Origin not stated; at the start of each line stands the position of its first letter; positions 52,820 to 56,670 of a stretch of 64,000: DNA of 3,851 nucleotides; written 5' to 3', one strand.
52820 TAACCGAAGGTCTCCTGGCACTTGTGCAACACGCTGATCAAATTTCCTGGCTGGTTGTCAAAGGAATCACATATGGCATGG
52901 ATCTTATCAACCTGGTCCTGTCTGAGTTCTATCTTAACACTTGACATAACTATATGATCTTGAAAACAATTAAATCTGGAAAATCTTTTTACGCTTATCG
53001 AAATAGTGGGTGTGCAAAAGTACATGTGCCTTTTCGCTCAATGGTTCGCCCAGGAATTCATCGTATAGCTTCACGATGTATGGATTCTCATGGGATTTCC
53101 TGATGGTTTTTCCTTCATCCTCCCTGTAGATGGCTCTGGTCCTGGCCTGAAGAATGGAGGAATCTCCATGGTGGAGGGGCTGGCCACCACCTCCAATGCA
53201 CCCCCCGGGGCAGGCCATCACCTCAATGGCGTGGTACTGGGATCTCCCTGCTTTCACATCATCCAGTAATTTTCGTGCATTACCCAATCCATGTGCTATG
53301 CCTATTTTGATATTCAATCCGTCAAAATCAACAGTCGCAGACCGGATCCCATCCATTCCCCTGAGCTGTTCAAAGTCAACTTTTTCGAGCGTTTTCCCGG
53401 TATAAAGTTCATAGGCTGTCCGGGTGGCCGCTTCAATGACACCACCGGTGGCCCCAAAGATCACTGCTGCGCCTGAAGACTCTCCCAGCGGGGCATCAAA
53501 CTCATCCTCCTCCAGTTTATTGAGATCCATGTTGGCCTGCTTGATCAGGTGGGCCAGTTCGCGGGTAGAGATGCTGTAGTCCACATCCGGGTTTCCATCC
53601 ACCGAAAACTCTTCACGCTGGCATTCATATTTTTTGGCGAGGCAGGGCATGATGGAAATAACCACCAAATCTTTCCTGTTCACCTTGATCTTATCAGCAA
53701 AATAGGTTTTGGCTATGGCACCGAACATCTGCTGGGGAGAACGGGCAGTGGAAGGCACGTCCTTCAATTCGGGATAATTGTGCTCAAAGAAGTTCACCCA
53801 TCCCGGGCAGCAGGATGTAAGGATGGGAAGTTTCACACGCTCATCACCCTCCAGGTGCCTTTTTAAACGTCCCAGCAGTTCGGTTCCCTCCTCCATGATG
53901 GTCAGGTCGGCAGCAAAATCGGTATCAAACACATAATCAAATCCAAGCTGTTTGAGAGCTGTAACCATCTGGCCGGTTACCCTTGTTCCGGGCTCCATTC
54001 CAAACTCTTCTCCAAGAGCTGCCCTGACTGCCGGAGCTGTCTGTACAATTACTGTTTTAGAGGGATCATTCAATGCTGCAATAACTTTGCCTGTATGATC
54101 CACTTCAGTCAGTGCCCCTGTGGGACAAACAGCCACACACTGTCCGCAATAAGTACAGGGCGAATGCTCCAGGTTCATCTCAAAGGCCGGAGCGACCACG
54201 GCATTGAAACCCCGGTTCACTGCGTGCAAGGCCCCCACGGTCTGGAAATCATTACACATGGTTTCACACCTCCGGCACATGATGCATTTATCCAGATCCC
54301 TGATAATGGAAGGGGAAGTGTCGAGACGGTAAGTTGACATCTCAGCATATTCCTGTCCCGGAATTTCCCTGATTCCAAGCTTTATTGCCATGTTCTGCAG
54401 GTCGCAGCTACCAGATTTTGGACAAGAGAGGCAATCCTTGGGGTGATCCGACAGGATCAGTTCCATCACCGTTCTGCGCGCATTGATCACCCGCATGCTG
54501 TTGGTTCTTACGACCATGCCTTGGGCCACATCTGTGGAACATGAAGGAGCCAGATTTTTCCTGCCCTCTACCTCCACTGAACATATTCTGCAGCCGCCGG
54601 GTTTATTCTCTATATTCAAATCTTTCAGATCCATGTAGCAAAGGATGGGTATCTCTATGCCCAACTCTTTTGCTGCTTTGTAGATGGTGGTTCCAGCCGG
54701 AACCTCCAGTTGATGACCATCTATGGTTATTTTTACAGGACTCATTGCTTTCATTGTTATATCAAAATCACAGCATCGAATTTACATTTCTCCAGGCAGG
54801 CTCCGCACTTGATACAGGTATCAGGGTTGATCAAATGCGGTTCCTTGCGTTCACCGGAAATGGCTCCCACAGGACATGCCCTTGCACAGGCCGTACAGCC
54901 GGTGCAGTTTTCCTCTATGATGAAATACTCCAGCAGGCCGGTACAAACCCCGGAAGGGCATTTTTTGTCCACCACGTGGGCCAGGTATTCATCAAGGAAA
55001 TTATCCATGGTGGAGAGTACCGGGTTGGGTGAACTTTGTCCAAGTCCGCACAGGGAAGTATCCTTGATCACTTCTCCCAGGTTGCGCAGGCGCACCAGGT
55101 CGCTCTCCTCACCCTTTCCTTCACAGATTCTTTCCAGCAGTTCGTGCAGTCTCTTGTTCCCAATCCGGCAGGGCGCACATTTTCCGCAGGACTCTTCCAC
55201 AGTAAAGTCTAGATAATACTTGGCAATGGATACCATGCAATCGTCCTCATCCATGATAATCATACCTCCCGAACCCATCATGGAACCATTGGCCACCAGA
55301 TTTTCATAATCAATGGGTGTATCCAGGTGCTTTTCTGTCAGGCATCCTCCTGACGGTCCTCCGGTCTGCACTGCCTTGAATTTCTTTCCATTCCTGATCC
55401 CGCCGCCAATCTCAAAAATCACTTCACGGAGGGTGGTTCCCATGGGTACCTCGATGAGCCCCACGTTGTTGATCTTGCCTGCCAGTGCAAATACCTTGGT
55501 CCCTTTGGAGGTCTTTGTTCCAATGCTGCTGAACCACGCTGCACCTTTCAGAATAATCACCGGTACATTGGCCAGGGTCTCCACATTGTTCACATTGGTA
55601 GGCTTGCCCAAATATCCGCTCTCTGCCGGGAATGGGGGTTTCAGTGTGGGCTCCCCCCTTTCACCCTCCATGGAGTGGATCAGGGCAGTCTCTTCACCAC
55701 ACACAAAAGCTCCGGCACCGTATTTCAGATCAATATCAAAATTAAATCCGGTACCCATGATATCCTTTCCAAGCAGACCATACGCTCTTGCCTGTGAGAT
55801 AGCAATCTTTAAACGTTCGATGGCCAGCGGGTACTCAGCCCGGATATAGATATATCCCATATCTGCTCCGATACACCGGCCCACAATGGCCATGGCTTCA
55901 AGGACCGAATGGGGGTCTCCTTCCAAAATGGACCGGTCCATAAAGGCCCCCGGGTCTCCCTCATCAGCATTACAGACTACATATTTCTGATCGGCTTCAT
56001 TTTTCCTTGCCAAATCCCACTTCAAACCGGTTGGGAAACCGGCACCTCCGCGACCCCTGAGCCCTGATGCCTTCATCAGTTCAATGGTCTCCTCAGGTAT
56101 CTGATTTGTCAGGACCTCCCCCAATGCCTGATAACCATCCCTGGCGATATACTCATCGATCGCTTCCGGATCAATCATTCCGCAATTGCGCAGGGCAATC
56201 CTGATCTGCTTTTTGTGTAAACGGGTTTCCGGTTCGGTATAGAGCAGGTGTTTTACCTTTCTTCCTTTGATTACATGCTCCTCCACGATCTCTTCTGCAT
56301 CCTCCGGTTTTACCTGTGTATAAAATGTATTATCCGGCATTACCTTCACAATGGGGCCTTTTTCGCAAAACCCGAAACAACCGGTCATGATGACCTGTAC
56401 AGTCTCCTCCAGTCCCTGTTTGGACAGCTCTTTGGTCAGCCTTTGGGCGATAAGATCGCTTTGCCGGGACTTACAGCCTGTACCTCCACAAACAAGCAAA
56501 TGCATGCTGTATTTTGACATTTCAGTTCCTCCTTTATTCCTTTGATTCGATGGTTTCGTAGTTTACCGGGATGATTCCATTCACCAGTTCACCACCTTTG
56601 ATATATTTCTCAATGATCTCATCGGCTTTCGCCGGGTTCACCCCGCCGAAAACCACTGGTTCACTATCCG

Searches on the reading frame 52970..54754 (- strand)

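Call 85: search_protein_families(library=pfam, proteins=[window:52970-54754:-], max_evalue=0.00001)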
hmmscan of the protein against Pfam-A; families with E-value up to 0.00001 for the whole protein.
window:52970-54754:- (594 aa): 10 families
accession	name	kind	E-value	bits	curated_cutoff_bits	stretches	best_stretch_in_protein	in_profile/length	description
PF02906.19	Fe_hyd_lg_C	-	3.1e-96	322.2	22.1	1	233-523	1-245/245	Iron only hydrogenase large subunit, C-terminal domain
PF02256.22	Fe_hyd_SSU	-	8.5e-26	90.2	24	1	533-587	2-56/56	Iron hydrogenase small subunit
PF13510.11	Fer2_4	-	2e-19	69.8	22.8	1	6-86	3-81/82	2Fe-2S iron-sulfur cluster binding domain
PF10588.14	NADH-G_4Fe-4S_3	-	1.5e-18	66.4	27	1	93-131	1-39/40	NADH-ubiquinone oxidoreductase-G iron-sulfur binding region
PF12838.12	Fer4_7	-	7.8e-08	33.1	27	1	156-214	1-52/52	4Fe-4S dicluster domain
PF22117.2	Fer4_Nqo3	-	3.2e-07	30.9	27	1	148-216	2-67/67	NADH-quinone oxidoreductase subunit 3, ferredoxin-like domain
PF13237.11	Fer4_10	-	4.7e-07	30.1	25.5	0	194-217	3-22/53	4Fe-4S dicluster domain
PF00111.32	Fer2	-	7.1e-07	29.5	21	1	10-66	2-51/77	2Fe-2S iron-sulfur cluster binding domain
PF14697.11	Fer4_21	-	5.7e-06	26.8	35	1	154-214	5-56/59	4Fe-4S dicluster domain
PF00037.32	Fer4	-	6.1e-06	26.3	21.1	1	200-216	8-24/24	4Fe-4S binding domain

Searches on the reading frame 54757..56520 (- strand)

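Call 85: search_protein_families(library=pfam, proteins=[window:54757-56520:-], max_evalue=0.00001)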
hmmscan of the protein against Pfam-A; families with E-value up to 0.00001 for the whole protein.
window:54757-56520:- (587 aa): 10 families
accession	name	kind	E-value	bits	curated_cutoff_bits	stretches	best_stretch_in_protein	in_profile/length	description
PF01512.22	Complex1_51K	-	2.6e-46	157.7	31.2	1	150-320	2-149/150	Nuo51 FMN-binding domain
PF10589.14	NADH_4Fe-4S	-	1.6e-30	105.2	23.5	1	432-515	2-85/85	NADH-ubiquinone oxidoreductase-F iron-sulfur binding region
PF00037.32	Fer4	-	2.8e-10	40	21.1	1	533-555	2-24/24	4Fe-4S binding domain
PF12838.12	Fer4_7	-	2.9e-08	34.5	27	1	538-583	1-52/52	4Fe-4S dicluster domain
PF13237.11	Fer4_10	-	2.9e-08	33.9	25.5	1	534-579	4-52/53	4Fe-4S dicluster domain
PF12837.12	Fer4_6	-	4.1e-08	33.2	25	0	535-554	5-24/24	4Fe-4S binding domain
PF01257.25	2Fe-2S_thioredx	-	7.6e-08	32.8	24.8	1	6-81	66-143/145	Thioredoxin-like [2Fe-2S] ferredoxin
PF12797.12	Fer4_2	-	8.8e-08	32.1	24.5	0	533-551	4-22/22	4Fe-4S binding domain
PF13187.11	Fer4_9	-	2.3e-07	31.2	27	1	538-581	1-49/52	4Fe-4S dicluster domain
PF10531.15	SLBB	-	3.5e-06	27.2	27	1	344-392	2-53/55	SLBB domain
